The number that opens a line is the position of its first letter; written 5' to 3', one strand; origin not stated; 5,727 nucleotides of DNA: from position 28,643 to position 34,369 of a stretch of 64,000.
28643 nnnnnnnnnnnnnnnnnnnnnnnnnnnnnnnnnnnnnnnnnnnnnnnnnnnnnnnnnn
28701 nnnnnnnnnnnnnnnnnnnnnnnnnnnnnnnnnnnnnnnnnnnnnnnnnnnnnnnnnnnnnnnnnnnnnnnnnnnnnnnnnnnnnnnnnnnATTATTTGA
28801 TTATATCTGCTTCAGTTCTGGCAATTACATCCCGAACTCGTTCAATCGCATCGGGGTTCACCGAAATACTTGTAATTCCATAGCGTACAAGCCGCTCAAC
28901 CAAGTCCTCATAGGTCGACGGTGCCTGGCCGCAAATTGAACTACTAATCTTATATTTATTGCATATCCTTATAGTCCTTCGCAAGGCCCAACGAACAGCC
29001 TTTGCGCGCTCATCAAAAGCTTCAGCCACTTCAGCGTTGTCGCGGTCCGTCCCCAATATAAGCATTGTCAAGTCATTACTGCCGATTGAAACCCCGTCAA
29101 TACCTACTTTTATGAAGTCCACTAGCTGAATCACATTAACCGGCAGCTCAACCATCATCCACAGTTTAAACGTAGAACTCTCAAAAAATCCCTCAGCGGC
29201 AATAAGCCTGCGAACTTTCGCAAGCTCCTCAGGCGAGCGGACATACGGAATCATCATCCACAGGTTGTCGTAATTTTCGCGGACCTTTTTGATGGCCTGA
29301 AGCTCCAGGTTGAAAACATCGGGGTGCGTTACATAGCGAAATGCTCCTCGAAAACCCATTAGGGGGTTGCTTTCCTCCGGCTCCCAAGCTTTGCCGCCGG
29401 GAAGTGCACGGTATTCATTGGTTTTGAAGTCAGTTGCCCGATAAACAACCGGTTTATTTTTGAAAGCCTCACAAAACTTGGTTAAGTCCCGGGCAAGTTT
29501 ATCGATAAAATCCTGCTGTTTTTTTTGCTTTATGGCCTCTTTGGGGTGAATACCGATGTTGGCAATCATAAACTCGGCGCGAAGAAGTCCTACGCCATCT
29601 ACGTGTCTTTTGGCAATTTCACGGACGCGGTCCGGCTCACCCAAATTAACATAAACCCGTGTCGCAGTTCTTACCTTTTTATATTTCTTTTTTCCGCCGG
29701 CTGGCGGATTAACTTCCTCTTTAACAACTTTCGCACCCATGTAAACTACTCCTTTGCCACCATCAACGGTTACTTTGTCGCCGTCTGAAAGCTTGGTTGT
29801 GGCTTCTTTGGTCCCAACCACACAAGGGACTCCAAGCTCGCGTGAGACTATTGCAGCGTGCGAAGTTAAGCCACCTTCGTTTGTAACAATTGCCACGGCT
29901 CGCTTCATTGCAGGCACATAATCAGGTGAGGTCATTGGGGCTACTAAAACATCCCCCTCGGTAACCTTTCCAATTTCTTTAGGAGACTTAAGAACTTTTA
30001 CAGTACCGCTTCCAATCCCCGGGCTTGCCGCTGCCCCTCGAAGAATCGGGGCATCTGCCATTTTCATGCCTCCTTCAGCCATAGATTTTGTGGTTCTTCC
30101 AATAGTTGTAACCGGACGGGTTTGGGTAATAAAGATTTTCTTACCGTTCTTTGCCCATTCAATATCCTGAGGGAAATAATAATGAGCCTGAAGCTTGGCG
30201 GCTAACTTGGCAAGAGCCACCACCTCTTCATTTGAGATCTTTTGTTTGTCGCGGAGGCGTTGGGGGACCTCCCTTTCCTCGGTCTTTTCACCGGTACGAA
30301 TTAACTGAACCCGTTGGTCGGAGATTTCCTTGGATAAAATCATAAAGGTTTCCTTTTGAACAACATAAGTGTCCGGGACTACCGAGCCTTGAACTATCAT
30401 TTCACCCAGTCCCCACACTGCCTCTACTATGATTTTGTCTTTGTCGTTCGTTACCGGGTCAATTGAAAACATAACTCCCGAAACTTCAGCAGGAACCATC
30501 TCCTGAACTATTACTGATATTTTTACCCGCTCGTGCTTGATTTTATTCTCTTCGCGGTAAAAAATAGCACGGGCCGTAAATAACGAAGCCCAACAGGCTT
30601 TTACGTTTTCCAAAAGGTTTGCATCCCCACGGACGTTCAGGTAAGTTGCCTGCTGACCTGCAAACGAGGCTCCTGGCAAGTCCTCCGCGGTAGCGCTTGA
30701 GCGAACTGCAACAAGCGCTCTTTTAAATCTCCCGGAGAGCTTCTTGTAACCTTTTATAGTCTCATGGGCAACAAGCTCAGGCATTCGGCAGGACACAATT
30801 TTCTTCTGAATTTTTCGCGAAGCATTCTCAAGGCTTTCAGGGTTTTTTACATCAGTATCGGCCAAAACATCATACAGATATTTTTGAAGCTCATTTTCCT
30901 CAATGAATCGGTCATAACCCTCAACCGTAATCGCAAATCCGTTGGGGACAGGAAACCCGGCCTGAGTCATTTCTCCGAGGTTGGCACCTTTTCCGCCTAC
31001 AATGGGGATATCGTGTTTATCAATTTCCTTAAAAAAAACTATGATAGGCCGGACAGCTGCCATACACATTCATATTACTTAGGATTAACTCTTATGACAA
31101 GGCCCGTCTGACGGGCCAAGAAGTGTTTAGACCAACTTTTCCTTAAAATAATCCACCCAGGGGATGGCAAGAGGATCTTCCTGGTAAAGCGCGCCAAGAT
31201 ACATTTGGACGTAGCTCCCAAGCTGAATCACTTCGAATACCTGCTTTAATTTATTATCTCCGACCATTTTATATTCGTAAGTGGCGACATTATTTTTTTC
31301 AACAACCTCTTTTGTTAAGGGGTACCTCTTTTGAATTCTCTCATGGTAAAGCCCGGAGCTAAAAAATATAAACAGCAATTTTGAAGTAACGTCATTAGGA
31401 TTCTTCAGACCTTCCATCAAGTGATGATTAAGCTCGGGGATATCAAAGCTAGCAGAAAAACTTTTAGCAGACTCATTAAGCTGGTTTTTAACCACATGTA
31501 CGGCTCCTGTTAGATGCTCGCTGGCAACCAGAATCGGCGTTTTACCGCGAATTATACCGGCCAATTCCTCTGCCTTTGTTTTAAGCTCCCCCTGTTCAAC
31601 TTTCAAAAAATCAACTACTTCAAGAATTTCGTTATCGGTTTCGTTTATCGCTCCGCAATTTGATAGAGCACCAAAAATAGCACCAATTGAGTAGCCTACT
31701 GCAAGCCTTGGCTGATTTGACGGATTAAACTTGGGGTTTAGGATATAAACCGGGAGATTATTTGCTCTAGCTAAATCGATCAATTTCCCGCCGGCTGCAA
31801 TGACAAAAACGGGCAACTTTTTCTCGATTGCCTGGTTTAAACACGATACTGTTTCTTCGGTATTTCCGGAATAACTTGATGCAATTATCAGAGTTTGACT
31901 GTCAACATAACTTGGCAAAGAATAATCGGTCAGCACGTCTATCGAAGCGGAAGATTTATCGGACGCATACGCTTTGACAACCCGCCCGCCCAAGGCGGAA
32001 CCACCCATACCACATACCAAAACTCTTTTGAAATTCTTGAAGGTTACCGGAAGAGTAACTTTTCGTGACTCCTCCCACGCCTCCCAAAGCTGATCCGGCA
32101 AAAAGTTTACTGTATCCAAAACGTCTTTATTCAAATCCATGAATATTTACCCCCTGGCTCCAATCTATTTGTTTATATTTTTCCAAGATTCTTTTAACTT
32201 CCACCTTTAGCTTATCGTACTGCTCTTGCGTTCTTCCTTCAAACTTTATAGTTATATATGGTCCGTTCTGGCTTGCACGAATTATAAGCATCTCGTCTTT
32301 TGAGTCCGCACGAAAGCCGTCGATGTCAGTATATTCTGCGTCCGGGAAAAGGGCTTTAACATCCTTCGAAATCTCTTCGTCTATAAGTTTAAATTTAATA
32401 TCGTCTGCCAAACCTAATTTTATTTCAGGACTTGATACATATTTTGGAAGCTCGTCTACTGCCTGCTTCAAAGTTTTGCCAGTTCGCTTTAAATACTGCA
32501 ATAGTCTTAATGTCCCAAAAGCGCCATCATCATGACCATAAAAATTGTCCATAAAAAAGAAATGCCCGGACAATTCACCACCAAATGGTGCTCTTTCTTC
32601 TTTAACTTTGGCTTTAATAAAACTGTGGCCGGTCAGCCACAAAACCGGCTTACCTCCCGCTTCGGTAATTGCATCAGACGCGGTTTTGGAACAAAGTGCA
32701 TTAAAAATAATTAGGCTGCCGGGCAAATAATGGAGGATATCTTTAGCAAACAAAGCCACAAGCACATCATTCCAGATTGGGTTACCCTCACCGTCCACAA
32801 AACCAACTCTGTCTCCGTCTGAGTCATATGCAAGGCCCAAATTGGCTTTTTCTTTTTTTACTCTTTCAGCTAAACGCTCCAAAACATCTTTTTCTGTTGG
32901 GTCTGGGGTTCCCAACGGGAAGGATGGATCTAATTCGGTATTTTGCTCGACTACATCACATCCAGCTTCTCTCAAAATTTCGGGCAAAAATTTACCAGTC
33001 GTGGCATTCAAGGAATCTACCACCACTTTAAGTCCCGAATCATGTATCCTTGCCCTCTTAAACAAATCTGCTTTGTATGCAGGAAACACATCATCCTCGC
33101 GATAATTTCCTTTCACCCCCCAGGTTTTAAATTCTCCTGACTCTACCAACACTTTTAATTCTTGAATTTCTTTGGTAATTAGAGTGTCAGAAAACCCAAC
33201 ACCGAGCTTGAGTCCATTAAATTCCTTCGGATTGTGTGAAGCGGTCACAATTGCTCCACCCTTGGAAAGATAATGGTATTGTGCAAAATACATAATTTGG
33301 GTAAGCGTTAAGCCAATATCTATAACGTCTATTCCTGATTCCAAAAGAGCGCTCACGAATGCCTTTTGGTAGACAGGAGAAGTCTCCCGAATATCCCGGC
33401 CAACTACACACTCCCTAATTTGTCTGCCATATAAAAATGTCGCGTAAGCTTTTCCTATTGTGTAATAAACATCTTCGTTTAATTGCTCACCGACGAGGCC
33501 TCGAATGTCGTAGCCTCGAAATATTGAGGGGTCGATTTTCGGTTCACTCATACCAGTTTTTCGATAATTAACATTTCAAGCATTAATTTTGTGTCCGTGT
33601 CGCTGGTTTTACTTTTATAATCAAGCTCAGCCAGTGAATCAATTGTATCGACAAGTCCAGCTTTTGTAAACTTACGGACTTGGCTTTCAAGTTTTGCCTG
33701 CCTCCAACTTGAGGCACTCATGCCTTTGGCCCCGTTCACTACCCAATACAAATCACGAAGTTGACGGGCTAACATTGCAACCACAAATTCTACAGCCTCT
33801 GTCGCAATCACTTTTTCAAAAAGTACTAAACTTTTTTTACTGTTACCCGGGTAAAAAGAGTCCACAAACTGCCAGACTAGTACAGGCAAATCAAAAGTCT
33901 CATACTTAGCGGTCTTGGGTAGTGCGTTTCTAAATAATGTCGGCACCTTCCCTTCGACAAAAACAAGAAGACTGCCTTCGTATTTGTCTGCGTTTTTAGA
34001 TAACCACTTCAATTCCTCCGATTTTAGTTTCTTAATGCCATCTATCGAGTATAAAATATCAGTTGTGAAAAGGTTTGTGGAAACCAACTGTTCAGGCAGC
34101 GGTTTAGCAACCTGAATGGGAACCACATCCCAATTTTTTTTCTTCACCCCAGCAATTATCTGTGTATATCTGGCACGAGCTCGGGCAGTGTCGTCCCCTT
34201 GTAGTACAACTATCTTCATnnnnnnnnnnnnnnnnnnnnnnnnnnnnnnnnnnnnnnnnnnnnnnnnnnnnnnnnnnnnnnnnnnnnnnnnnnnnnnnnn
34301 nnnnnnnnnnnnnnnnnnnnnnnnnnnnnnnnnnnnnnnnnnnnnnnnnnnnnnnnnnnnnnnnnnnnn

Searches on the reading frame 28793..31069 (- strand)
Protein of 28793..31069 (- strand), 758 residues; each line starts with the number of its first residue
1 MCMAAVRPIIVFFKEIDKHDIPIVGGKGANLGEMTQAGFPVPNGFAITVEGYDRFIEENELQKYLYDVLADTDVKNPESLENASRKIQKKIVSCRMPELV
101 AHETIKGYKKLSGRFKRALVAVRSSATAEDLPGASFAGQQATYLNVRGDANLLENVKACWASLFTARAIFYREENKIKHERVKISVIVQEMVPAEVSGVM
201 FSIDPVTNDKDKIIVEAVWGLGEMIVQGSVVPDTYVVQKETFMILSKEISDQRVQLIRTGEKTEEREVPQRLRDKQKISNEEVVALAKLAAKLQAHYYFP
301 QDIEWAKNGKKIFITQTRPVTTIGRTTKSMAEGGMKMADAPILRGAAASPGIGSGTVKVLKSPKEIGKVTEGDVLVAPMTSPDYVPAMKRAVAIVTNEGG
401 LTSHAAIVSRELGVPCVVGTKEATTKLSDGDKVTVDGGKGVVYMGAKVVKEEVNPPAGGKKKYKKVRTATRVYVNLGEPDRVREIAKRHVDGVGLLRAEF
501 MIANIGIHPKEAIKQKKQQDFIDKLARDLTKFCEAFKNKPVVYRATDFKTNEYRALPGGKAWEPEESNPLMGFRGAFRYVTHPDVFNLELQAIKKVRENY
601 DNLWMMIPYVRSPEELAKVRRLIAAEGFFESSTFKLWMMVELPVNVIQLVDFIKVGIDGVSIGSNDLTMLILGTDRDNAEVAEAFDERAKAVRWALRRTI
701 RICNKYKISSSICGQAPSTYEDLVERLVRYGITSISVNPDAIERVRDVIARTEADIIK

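Call 29: search_protein_families(library=pfam, max_evalue=0.000001, proteins=[window:28793-31069:-])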
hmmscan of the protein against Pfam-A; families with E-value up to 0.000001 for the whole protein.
window:28793-31069:- (758 aa): 3 families
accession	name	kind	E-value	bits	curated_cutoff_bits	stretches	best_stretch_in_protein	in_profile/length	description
PF01326.24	PPDK_N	-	7.5e-110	367.7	27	1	22-331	2-320/328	Pyruvate phosphate dikinase, AMP/ATP-binding domain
PF02896.24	PEP-utilizers_C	-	2.6e-63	214.4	22.8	1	468-753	18-292/293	PEP-utilising enzyme, PEP-binding domain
PF00391.29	PEP-utilizers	-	2.1e-29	101.4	23.1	1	370-440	2-72/72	PEP-utilising enzyme, mobile domain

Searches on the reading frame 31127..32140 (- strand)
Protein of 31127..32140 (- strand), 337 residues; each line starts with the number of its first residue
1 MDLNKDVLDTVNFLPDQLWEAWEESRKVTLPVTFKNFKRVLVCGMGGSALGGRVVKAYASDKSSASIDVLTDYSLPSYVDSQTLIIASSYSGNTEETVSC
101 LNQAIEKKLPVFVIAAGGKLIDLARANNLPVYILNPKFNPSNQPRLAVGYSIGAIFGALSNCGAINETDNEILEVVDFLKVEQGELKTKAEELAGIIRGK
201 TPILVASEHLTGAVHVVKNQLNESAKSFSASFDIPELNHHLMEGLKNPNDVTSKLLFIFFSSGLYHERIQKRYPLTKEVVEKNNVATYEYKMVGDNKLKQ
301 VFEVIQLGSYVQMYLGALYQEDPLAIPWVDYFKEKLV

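Call 29: search_protein_families(library=pfam, max_evalue=0.000001, proteins=[window:31127-32140:-])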
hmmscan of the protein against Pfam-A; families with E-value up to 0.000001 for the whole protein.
window:31127-32140:- (337 aa): 1 family
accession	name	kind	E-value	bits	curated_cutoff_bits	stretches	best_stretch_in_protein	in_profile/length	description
PF10432.14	bact-PGI_C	-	1.1e-29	103.8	24.5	1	187-336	2-151/151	Bacterial phospho-glucose isomerase C-terminal SIS domain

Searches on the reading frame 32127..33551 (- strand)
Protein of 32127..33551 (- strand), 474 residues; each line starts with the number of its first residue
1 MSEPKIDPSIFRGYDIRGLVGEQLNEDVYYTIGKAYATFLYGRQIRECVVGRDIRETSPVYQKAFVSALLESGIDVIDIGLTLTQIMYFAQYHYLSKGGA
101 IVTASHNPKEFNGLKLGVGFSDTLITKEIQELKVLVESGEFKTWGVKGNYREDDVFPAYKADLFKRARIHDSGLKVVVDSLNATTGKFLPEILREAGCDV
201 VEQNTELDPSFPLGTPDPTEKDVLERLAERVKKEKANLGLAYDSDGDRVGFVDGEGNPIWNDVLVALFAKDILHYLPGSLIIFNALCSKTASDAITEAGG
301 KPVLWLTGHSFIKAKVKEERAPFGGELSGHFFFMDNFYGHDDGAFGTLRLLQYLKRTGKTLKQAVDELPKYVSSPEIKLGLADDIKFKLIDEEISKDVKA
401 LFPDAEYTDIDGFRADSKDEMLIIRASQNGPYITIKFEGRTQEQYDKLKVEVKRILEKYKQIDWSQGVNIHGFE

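Call 29: search_protein_families(library=pfam, max_evalue=0.000001, proteins=[window:32127-33551:-])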
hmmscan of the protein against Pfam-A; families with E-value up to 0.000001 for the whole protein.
window:32127-33551:- (474 aa): 3 families
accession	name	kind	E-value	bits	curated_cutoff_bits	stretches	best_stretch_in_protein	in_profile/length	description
PF02878.22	PGM_PMM_I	-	1.7e-27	96.2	22.5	1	10-140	3-135/138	Phosphoglucomutase/phosphomannomutase, alpha/beta/alpha domain I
PF02879.22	PGM_PMM_II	-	6e-26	91.4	29.3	1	163-256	10-103/103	Phosphoglucomutase/phosphomannomutase, alpha/beta/alpha domain II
PF02880.22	PGM_PMM_III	-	6.2e-20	71.9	20.7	1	262-370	3-114/115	Phosphoglucomutase/phosphomannomutase, alpha/beta/alpha domain III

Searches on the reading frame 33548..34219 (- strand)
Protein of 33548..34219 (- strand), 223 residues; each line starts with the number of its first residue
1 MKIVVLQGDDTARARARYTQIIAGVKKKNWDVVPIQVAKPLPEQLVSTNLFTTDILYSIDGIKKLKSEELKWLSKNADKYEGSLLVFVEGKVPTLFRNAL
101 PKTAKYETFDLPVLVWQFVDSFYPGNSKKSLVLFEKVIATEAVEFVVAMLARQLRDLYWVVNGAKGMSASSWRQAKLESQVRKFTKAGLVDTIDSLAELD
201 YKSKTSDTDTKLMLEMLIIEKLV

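Call 29: search_protein_families(library=pfam, max_evalue=0.000001, proteins=[window:33548-34219:-])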
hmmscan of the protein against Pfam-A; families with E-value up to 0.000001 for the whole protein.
window:33548-34219:- (223 aa): 1 family
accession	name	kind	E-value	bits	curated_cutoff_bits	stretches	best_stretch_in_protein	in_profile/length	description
PF21694.2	DNA_pol3_delta_C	-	1.3e-09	38.5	27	1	116-220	5-120/121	DNA polymerase III delta subunit, C-terminal domain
